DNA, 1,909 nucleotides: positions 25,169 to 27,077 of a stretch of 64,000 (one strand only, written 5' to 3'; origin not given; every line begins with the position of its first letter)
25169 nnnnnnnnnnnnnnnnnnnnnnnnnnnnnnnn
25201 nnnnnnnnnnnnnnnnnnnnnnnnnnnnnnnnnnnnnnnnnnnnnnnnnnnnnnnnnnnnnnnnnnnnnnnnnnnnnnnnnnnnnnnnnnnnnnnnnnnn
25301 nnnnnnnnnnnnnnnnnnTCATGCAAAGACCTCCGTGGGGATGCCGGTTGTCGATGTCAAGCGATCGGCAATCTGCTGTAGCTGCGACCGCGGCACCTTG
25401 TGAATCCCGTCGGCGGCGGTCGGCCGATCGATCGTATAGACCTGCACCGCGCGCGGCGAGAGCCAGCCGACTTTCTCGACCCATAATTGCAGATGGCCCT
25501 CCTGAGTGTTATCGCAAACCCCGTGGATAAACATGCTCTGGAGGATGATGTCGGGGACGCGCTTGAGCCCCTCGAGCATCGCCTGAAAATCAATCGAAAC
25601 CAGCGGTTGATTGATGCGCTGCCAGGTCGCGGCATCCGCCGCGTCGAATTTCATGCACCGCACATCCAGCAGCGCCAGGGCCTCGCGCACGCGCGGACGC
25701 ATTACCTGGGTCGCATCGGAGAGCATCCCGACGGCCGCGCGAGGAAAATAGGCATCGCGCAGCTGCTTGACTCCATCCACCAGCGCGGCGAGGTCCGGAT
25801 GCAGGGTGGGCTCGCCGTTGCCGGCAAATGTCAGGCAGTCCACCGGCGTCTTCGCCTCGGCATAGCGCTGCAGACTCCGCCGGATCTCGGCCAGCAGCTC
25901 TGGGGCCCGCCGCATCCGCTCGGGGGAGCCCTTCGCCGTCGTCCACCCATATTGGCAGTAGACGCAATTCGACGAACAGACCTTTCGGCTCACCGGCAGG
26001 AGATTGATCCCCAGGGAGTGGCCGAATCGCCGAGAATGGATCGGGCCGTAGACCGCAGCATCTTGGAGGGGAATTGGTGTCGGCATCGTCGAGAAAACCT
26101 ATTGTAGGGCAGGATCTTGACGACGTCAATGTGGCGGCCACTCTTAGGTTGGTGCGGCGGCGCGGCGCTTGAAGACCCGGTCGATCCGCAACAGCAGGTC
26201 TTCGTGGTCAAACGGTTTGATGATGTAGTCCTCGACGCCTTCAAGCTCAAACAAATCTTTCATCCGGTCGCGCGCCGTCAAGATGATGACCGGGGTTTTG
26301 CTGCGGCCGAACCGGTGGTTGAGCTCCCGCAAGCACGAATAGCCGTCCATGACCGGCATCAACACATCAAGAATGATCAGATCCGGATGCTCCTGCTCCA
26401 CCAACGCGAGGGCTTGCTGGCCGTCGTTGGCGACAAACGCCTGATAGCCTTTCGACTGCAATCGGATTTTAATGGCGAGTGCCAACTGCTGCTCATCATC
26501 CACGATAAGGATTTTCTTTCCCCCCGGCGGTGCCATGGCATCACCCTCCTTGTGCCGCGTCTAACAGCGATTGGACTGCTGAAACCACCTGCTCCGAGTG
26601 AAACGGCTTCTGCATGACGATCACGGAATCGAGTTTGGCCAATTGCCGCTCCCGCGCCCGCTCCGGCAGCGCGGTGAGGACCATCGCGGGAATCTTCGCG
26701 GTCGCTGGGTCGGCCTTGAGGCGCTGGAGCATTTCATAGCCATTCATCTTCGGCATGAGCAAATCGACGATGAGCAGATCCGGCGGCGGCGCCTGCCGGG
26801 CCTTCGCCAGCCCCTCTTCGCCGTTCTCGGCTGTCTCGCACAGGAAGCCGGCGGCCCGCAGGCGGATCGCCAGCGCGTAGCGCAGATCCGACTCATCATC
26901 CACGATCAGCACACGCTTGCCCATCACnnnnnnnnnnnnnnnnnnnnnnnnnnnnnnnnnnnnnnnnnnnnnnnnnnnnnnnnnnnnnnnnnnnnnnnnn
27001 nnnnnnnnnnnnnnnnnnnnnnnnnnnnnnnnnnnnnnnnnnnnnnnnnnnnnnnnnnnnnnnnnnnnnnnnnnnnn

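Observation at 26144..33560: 7.4 kb signalling island: tandemly duplicated 6-TM sensor kinases with an intra-loop sensor domain, a REC-HK-degenerate-GGDEF-REC hybrid and three orphan receivers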

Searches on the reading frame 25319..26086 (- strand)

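Call 40: search_protein_families(library=pfam, proteins=[window:25319-26086:-], max_evalue=0.00001)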
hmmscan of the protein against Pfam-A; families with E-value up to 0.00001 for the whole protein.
window:25319-26086:- (255 aa): 1 family
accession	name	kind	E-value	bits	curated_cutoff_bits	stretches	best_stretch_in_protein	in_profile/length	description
PF04055.27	Radical_SAM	-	5.3e-07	30.4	29.5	1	36-176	6-135/166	Radical SAM superfamily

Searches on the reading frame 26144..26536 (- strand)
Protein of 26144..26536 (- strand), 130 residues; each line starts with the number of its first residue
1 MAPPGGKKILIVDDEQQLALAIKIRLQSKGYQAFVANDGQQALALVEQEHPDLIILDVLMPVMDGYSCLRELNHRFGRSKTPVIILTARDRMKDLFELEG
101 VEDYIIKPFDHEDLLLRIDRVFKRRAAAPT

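Call 3: search_protein_families(library=pfam, proteins=[window:26144-26536:-], max_evalue=0.1)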
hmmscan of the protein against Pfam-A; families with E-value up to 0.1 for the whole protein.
window:26144-26536:- (130 aa): 4 families
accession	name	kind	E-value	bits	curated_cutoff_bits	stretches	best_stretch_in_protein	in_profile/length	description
PF00072.30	Response_reg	-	3.4e-26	92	30.2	1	9-118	1-110/111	Response regulator receiver domain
PF01740.26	STAS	-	0.015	15.5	22.6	1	47-112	36-103/106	STAS domain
PF02607.22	B12-binding_2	-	0.028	15.1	23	1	32-65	7-44/74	B12 binding domain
PF23198.2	PDE8A_N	-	0.062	13.6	29.6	1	21-87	25-92/147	PDE8A-like, N-terminal domain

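Call 4: search_protein_families(library=ncbifam, proteins=[window:26144-26536:-], max_evalue=0.1)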
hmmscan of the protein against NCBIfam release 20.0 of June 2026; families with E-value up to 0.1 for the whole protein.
window:26144-26536:- (130 aa): 106 families (the best 25 are shown)
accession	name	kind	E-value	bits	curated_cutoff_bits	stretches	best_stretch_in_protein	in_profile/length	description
NF045944.1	ResRegRpaBCyano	equivalog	7.6e-28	97.4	330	1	10-126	1-116/229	response regulator transcription factor RpaB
NF040534.1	resp_reg_YycF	equivalog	1.2e-26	93.4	340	1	7-126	1-119/231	response regulator YycF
TIGR02154.1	PhoB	equivalog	3.1e-26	92.1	296.2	1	7-126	3-124/226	phosphate regulon transcriptional regulator PhoB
NF040689.1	MtrAB_MtrA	equivalog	2.1e-25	89.3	300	1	9-126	1-117/219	MtrAB system response regulator MtrA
TIGR01387.1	cztR_silR_copR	subfamily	2.3e-25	89.5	279.2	1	9-127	1-119/218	heavy metal response regulator transcription factor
NF053854.1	RespRegPhoBBctds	equivalog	1.2e-24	86.9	270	1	9-127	1-120/225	two-component system response regulator PhoB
NF041733.1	resp_reg_CseB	equivalog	2.3e-23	82.8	350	1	8-127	2-120/228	two-component system response regulator CseB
NF051850.1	RespRegRprY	equivalog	4.7e-23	81.8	370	1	8-124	6-122/234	response regulator transcription factor RprY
NF007135.0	PRK09581.1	equivalog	7.5e-23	81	474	1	8-119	4-117/457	PleD family two-component system response regulator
NF008199.0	PRK10955.1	equivalog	2.1e-22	80.2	341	1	7-125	2-118/232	envelope stress response regulator transcription factor CpxR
NF007005.1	PRK09468.1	equivalog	3e-22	79.2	331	1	7-127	4-124/237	osmolarity response regulator transcription factor OmpR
NF008296.0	PRK11083.1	equivalog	3.9e-22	78.8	273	1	7-126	4-122/228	two-component system response regulator CreB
NF045991.1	RespRegCtrARhodob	equivalog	1.1e-21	77.6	350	1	8-125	2-119/224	response regulator transcription factor CtrA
NF033120.0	vanR_FM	exception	1.3e-21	77.3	460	1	8-124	5-120/231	vancomycin resistance response regulator transcription factor, VanR-F/VanR-M family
NF008469.0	PRK11361.1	equivalog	3.9e-21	75.3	714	1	7-125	5-123/461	acetoacetate metabolism transcriptional regulator AtoC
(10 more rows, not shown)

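Call 59: search_solved_structures(query=window:26144-26536:-, max_evalue=1e-15)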
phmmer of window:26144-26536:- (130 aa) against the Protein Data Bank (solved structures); distinct sequences matched with E-value up to 1e-15: 44.
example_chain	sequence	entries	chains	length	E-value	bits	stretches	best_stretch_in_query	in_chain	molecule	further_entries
8fk2_A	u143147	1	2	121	1.7e-23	86.1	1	7-124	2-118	Putative response regulator CovR VicR-like protein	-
2zwm_A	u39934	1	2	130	4.5e-23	84.8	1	7-125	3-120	Transcriptional regulatory protein yycF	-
3f6p_A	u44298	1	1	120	5.9e-23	84.4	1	7-124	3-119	Transcriptional regulatory protein yycF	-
1mvo_A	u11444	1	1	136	2.8e-22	82.2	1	6-125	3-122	PhoP response regulator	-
9g85_A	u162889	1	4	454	2.5e-21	79.2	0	8-119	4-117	Response regulator PleD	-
9g86_A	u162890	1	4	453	2.7e-21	79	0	8-119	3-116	Response regulator PleD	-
2wb4_A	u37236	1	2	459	3.1e-21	78.9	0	8-119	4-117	DIGUANYLATE CYCLASE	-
1w25_A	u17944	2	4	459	3.4e-21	78.7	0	8-119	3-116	STALKED-CELL DIFFERENTIATION CONTROLLING PROTEIN | RESPONSE REGULATOR PLED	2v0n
6ont_A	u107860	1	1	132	6.9e-21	77.7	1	7-125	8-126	Two-component response regulator 1452 receiver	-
9ji3_J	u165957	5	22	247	1.1e-20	77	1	8-126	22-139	DNA-binding response regulator | Possible two component system response transcriptional positive regulator PhoP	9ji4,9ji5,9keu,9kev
3r0j_A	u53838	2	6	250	1.2e-20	77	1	8-126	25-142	POSSIBLE TWO COMPONENT SYSTEM RESPONSE TRANSCRIPTIONAL POSITIVE REGULATOR PHOP | Response regulator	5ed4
1nxo_A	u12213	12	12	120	4.6e-20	75.1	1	7-124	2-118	DNA-binding response regulator | Response regulator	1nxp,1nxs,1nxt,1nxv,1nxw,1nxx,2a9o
4uhj_A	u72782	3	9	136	7.7e-20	74.3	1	8-124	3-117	TRANSCRIPTIONAL REGULATORY PROTEIN CPXR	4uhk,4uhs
6eb7_A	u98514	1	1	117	1e-19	74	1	7-124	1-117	DNA-binding response regulator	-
9xzo_A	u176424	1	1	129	3.5e-19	72.2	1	8-122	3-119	De novo protein M1X0B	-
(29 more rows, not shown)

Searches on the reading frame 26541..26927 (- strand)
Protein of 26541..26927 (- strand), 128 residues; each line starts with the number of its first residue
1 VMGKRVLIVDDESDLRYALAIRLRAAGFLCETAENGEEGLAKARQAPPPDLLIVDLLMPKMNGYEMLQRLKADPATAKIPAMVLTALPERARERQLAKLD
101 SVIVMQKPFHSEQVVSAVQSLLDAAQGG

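Call 3: search_protein_families(library=pfam, proteins=[window:26541-26927:-], max_evalue=0.1)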
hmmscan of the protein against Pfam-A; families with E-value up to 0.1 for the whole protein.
window:26541-26927:- (128 aa): 1 family
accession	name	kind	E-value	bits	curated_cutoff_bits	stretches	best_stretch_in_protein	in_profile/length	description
PF00072.30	Response_reg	-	9e-20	71.3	30.2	1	6-119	1-111/111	Response regulator receiver domain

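Call 4: search_protein_families(library=ncbifam, proteins=[window:26541-26927:-], max_evalue=0.1)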
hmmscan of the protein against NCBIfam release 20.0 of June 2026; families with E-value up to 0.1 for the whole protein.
window:26541-26927:- (128 aa): 93 families (the best 25 are shown)
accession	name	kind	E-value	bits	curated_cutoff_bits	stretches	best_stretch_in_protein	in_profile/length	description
NF045944.1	ResRegRpaBCyano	equivalog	2.2e-18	66.5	330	1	7-123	1-113/229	response regulator transcription factor RpaB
NF007135.0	PRK09581.1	equivalog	1.1e-17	64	474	1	2-121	1-119/457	PleD family two-component system response regulator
TIGR02154.1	PhoB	equivalog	1.4e-17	63.7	296.2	1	2-122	1-120/226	phosphate regulon transcriptional regulator PhoB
NF053854.1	RespRegPhoBBctds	equivalog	3.3e-17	62.6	270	1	6-123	1-116/225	two-component system response regulator PhoB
NF045717.1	DVU0259_DivK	exception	7.1e-16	58.4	160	1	2-122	1-116/117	DVU0259 family response regulator domain-containing protein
NF046022.1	RespRegCpdRBruc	equivalog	1.1e-15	57.6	180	1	4-125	2-120/120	cell cycle two-component system response regulator CpdR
NF045991.1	RespRegCtrARhodob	equivalog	1.6e-15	57.5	350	1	5-127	2-121/224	response regulator transcription factor CtrA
NF007969.0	PRK10693.1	equivalog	1.1e-14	54.2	329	1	2-110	6-111/337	two-component system response regulator RssB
NF008296.0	PRK11083.1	equivalog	7.6e-14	51.7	273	1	2-123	2-119/228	two-component system response regulator CreB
NF008078.0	PRK10816.1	equivalog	1.5e-13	50.8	336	1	5-126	2-120/223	two-component system response regulator PhoP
NF006900.1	PRK09390.1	equivalog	1.7e-13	50.6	255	1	5-125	6-123/203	response regulator FixJ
NF008176.1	PRK10923.1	equivalog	1.1e-12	47.4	620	1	5-119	5-116/469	nitrogen regulation protein NR(I)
NF010076.0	PRK13557.1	subfamily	1.2e-12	47.1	631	1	5-127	417-538/540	histidine kinase famiy protein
TIGR01818.1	ntrC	equivalog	1.3e-12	47.2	558.6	1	6-124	1-116/463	nitrogen regulation protein NR(I)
NF040689.1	MtrAB_MtrA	equivalog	1.6e-12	47.2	300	1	6-122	1-113/219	MtrAB system response regulator MtrA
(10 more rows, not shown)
